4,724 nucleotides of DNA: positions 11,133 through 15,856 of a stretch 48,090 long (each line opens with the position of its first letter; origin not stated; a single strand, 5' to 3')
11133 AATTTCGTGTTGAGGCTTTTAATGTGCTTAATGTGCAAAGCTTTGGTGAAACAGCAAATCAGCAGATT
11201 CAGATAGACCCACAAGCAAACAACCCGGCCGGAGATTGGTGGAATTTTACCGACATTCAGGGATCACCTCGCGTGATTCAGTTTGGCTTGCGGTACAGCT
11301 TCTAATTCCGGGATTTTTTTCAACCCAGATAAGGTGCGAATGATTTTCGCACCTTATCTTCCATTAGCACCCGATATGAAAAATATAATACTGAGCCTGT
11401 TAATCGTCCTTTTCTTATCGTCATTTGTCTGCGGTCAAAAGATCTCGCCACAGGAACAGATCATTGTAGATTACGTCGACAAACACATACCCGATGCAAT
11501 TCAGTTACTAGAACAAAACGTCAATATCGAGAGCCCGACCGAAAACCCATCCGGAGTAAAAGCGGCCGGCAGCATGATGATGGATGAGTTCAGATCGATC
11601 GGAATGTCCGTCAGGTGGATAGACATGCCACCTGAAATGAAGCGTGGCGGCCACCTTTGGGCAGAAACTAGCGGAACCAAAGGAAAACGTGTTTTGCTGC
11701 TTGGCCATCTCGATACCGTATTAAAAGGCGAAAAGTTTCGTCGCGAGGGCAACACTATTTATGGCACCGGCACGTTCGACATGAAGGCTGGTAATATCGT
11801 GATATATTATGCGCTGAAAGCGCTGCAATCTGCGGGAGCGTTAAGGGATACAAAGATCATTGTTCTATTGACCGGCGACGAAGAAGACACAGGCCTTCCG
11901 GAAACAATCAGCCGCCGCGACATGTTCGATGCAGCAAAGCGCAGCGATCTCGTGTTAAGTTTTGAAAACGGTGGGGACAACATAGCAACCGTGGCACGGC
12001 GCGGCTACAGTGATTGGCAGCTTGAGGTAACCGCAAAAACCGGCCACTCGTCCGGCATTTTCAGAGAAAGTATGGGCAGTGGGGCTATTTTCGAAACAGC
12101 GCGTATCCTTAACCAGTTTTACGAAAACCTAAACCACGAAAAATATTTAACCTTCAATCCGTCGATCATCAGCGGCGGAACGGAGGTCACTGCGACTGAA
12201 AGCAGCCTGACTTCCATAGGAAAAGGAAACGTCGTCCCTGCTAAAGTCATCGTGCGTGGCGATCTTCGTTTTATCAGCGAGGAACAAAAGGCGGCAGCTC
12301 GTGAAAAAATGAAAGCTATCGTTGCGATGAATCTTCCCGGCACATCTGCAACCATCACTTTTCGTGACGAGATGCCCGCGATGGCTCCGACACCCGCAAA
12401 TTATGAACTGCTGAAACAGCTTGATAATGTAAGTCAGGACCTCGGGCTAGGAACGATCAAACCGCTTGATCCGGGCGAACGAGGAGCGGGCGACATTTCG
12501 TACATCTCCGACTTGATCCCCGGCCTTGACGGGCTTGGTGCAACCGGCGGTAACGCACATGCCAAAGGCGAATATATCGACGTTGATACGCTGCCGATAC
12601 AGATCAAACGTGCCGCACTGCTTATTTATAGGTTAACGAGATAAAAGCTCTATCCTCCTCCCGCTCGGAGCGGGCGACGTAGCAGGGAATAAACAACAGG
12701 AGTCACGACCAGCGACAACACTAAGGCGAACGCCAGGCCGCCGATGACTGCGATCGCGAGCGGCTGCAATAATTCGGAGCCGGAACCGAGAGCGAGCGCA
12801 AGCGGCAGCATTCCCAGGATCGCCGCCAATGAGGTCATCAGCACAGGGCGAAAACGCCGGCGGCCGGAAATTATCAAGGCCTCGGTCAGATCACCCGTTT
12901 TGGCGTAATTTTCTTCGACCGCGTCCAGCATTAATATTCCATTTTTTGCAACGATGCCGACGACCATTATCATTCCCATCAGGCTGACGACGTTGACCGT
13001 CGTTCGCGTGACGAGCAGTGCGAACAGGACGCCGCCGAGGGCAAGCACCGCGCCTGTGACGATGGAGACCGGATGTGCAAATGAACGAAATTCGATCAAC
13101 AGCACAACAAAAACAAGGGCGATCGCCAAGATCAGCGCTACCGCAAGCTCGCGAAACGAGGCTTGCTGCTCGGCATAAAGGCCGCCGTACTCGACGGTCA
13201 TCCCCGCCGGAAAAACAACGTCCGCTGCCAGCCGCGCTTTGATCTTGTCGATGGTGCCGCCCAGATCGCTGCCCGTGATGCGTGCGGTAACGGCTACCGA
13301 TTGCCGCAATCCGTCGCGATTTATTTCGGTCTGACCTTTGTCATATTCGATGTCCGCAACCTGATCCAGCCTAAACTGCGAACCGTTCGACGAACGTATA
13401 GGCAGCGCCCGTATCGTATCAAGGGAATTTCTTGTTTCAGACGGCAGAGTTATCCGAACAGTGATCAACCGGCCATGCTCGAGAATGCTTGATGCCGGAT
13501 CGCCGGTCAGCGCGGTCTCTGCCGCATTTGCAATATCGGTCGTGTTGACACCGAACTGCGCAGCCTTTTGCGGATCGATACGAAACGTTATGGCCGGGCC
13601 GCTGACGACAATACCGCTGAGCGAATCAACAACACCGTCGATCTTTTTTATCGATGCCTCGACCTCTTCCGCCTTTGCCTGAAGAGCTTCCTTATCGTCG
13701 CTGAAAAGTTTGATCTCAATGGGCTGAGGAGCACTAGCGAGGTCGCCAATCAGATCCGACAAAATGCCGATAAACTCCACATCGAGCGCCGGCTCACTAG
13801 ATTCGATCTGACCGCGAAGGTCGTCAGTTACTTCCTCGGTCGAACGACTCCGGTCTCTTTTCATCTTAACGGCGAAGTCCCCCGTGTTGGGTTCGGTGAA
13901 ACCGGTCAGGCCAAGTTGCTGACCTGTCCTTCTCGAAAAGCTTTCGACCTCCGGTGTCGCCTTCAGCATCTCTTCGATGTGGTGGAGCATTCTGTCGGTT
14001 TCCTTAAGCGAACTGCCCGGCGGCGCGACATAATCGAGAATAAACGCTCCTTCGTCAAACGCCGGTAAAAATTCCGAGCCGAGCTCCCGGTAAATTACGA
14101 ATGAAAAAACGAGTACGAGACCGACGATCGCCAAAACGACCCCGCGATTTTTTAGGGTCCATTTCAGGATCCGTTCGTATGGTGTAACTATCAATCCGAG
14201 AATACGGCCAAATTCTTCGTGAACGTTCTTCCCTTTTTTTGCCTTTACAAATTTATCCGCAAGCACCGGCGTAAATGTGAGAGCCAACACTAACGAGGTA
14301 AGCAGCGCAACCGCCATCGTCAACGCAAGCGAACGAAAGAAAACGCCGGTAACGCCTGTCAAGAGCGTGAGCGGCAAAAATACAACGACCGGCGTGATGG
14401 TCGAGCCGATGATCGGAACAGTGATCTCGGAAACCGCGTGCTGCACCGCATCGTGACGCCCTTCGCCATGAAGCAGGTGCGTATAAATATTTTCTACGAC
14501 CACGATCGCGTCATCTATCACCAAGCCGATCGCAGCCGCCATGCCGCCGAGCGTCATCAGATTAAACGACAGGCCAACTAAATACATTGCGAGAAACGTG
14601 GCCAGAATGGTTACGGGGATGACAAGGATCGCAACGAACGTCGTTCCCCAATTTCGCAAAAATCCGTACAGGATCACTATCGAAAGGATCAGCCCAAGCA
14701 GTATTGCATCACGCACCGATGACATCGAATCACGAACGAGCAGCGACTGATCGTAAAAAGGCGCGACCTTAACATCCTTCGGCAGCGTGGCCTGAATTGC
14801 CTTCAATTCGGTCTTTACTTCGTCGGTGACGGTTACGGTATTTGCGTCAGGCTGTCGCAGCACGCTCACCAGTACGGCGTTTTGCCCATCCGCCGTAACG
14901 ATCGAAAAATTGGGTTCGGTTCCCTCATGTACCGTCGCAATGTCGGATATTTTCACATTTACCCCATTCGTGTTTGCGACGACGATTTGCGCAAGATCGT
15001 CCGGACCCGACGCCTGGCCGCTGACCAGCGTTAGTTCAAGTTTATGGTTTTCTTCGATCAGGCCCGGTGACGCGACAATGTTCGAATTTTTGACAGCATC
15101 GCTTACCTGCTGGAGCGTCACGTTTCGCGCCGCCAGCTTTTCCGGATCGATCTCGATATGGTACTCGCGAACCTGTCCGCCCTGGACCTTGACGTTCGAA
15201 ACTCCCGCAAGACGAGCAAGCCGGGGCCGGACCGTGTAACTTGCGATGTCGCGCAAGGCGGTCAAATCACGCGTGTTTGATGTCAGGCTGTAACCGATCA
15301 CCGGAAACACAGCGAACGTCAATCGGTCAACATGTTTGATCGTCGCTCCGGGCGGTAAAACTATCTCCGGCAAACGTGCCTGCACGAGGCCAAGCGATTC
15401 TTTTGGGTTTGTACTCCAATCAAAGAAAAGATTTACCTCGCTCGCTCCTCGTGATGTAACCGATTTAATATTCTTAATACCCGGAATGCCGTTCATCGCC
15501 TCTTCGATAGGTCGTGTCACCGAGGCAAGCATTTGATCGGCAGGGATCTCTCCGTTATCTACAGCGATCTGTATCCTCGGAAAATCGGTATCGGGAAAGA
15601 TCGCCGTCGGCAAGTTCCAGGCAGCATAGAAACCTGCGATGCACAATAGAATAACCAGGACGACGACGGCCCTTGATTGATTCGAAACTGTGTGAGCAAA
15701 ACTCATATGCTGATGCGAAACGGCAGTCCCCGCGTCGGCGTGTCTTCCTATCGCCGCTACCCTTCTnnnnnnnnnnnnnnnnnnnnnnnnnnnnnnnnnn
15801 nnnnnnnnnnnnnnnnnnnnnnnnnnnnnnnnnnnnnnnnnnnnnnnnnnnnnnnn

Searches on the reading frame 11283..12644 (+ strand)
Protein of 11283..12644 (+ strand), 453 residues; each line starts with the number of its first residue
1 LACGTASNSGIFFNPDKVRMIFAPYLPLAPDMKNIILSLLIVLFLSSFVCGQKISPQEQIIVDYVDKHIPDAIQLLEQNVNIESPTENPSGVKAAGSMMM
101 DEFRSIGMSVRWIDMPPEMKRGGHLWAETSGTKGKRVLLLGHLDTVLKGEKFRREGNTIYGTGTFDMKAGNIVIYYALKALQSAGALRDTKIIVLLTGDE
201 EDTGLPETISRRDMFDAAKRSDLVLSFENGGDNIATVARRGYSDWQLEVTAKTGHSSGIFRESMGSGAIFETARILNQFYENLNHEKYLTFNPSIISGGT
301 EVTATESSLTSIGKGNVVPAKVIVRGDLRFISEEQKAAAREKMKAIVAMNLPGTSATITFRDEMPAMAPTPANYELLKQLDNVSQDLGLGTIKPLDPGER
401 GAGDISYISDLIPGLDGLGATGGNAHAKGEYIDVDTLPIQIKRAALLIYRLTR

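Call 57: search_protein_families(library=pfam, proteins=[window:11283-12644:+], max_evalue=0.00001)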
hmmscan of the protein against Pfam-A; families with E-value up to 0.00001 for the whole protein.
window:11283-12644:+ (453 aa): 2 families
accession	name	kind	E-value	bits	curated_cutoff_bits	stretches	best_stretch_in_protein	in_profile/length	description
PF01546.33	Peptidase_M20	-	1.9e-20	74.1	24.6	1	138-448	1-204/206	Peptidase family M20/M25/M40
PF07687.19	M20_dimer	-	5e-12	46.2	21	1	237-350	1-102/107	Peptidase dimerisation domain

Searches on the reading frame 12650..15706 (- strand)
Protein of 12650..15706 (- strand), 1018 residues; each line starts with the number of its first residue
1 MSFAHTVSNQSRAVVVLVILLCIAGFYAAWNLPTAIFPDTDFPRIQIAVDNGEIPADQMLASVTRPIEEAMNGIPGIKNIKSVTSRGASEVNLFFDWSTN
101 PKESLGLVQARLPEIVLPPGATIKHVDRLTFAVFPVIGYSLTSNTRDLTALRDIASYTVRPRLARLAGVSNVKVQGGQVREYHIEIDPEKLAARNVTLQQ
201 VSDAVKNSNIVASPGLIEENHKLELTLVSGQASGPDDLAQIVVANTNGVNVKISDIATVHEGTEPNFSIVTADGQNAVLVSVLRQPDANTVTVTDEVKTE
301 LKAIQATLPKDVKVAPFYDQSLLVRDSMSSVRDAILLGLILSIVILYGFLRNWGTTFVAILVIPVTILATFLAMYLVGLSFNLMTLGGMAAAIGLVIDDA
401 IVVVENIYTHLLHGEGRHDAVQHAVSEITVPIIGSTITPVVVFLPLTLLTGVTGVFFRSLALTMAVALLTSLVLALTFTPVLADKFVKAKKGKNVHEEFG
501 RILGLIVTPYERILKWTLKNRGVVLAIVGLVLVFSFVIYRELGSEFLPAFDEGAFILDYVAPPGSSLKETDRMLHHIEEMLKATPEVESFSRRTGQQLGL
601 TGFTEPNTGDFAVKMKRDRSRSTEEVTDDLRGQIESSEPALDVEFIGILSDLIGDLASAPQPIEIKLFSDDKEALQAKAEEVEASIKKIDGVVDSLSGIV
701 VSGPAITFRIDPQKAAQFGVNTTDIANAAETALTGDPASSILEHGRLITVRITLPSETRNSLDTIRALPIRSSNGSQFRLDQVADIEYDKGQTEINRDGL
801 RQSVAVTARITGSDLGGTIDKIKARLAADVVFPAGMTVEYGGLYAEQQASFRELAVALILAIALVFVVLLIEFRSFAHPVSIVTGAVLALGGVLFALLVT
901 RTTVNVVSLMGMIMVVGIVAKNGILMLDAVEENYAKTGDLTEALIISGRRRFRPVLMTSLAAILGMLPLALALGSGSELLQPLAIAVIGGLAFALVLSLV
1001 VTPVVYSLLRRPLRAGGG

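Call 57: search_protein_families(library=pfam, proteins=[window:12650-15706:-], max_evalue=0.00001)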
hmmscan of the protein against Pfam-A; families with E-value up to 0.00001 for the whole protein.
window:12650-15706:- (1018 aa): 3 families
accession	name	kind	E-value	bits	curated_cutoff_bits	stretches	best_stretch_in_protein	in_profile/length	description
PF00873.25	ACR_tran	-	2.4e-249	830.4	28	1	10-1009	8-1020/1021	AcrB/AcrD/AcrF family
PF03176.21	MMPL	-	1.1e-07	31.5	20.5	0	803-1009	89-302/333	MMPL family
PF02355.23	SecD_SecF_C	-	1.7e-07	31.3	20.5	0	851-1002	30-179/189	Protein export membrane protein SecD/SecF, C-terminal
